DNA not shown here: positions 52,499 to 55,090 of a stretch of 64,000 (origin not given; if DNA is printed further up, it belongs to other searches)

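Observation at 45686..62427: Nine-gene locus with no ATPase or regulator: two ABC permease pairs around an NHL-TPR-Yip1 membrane protein and an orphan lipoprotein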

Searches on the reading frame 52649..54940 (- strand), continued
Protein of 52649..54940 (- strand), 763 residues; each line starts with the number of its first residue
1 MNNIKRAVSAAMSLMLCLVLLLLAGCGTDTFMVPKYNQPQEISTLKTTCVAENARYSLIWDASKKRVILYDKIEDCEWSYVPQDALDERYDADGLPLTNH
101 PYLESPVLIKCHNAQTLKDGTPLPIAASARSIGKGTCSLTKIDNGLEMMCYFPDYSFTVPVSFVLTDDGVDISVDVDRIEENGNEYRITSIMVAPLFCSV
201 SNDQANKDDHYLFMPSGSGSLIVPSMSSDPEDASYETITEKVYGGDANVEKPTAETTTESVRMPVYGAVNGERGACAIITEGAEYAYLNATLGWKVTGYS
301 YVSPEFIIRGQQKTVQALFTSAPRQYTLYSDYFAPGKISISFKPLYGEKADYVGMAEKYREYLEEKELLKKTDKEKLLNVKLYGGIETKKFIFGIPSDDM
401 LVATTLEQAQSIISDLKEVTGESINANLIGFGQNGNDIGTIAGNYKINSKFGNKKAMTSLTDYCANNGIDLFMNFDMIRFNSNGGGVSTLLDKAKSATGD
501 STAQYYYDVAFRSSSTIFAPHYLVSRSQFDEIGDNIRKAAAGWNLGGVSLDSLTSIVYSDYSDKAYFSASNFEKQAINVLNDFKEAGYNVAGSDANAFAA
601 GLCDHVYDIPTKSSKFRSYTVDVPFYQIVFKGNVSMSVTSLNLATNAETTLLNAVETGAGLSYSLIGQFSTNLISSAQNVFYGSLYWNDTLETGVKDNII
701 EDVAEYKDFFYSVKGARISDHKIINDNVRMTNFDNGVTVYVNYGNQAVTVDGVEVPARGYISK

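Call 64: find_encoding_contigs(protein=P0082, flank=10000, max_places=2)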
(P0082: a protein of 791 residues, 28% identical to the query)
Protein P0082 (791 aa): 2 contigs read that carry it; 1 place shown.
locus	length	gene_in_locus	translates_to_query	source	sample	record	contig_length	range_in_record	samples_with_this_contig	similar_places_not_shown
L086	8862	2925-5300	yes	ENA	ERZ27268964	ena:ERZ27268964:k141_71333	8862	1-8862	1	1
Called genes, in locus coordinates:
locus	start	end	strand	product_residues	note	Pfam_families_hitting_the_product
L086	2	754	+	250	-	?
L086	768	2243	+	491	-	PF01436:NHL (faint), PF07719:TPR_2 (faint)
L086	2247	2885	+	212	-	PF04893:Yip1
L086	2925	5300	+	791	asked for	PF18952:DUF5696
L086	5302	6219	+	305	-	-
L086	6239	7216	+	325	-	PF00528:BPD_transp_1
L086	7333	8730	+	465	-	PF01547:SBP_bac_1, PF13416:SBP_bac_8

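Call 65: find_encoding_contigs(protein=P0086, flank=10000, max_places=2)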
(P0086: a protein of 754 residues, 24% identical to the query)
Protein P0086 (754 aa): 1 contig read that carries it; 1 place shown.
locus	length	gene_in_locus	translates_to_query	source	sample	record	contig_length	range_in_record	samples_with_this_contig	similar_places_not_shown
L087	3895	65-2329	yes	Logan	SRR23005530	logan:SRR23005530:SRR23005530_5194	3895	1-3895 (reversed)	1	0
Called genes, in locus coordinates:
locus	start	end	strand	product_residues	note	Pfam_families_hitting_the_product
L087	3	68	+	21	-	?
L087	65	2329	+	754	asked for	PF18952:DUF5696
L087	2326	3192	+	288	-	PF00528:BPD_transp_1 (weak)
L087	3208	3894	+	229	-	?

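Call 66: find_encoding_contigs(protein=P0083, flank=10000, max_places=2)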
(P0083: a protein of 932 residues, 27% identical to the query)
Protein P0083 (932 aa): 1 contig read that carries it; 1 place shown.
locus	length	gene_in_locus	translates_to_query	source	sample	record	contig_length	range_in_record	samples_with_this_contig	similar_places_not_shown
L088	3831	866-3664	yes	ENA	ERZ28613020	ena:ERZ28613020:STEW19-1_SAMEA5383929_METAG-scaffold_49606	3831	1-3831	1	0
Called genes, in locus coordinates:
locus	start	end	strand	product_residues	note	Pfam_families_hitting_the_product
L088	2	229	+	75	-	?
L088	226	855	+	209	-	PF04893:Yip1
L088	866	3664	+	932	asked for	PF18952:DUF5696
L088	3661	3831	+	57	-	?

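Call 72: search_solved_structures(query=L033:3-3083:+, max_evalue=0.01)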
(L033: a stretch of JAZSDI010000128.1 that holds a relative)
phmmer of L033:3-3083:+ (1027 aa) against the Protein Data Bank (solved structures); distinct sequences matched with E-value up to 0.01: 15.
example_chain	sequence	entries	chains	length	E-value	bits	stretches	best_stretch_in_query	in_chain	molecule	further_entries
4dfs_A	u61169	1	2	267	6.9e-12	47.4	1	725-858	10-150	Glycoside hydrolase, family 16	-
3azx_A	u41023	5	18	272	1.2e-11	46.6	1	726-858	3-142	Laminarinase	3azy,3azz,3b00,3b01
6t2r_AAA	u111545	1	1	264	4.3e-07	31.6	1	729-859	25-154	Beta-glycosidase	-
8xph_A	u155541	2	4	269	2.9e-05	25.5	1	733-858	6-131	Laminarinase PtLam | Laminarinase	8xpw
8xpk_A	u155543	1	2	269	9.4e-05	23.8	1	733-856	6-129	Laminarinase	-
4bow_A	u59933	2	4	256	0.00043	21.6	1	802-885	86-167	ENDO-1,3-BETA-GLUCANASE, FAMILY GH16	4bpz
4bq1_A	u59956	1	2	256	0.00052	21.3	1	802-885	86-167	ENDO-1,3-BETA-GLUCANASE, FAMILY GH16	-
4crq_A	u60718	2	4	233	0.00074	20.8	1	732-869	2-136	ENDO-1,3-BETA-GLUCANASE, FAMILY GH16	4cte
5wut_A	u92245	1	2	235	0.00087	20.6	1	734-857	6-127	ULam111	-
3iln_A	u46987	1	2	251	0.00097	20.5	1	733-856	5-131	Laminarinase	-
6t2n_AAA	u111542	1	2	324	0.0011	20.3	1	735-835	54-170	Glycoside hydrolase family 16 protein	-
6xof_A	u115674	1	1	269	0.0013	20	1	731-855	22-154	GH16 family protein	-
6xqf_A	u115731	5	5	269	0.0027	19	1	731-853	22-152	GH16 family protein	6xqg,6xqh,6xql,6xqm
7wwc_A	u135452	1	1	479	0.0076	17.5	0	795-856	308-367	beta-1,3(4)-glucanase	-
7ww4_A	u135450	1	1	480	0.0077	17.5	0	795-856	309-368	beta-1,3(4)-glucanase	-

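Call 89: search_protein_representatives(alignment_id=A1)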
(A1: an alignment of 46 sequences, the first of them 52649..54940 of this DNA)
Query: 46 sequences, 748 profile positions. Proteins with E-value up to 0.001 (for the whole library): 6485; up to 1e-10: 5112; up to 1e-30: 3912. The best 150 are listed.
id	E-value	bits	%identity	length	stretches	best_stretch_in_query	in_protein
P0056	0.0e+00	1070.3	-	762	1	1-744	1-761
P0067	1.7e-280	948.9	-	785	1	1-747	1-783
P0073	3.3e-269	911.6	-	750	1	4-744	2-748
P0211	5.6e-261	884.4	-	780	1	1-745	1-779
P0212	3.7e-253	858.6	-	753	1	1-747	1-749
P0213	8.6e-244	827.6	-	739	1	5-747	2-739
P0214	7.6e-242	821.2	-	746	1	1-747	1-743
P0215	1.6e-241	820.1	-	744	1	3-747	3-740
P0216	4.2e-240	815.4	-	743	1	4-744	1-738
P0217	1.4e-238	810.4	-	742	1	1-746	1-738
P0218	4.8e-238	808.6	-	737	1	2-745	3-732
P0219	2.1e-237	806.5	-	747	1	1-744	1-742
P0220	2.3e-237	806.3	-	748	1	1-743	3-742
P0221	5.1e-237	805.2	-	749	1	5-747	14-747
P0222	2.0e-236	803.2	-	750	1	1-746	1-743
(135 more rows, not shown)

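Call 102: list_cluster_members(proteins=[P0001, P0016, P0203])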
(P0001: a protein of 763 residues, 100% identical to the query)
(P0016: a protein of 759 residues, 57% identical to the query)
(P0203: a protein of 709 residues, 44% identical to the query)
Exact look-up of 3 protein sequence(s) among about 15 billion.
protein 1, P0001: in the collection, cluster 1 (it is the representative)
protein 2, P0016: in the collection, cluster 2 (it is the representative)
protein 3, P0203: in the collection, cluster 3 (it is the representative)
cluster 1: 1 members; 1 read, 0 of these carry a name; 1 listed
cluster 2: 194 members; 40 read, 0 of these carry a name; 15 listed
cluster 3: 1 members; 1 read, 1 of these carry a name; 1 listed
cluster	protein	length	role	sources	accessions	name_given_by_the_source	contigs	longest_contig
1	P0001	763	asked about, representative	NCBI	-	-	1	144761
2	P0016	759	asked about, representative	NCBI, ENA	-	-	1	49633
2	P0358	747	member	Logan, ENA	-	-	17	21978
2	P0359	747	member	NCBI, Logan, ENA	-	-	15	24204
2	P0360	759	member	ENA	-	-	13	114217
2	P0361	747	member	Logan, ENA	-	-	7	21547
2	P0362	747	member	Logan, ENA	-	-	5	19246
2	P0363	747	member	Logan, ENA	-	-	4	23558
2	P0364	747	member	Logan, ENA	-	-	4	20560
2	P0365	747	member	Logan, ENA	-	-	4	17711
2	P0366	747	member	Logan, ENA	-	-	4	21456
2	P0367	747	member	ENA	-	-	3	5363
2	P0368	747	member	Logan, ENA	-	-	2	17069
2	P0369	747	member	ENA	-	-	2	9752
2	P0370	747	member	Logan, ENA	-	-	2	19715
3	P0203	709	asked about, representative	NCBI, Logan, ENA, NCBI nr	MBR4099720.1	MAG: YIP1 family protein [Clostridia bacterium] | YIP1 family protein [Clostridia bacterium]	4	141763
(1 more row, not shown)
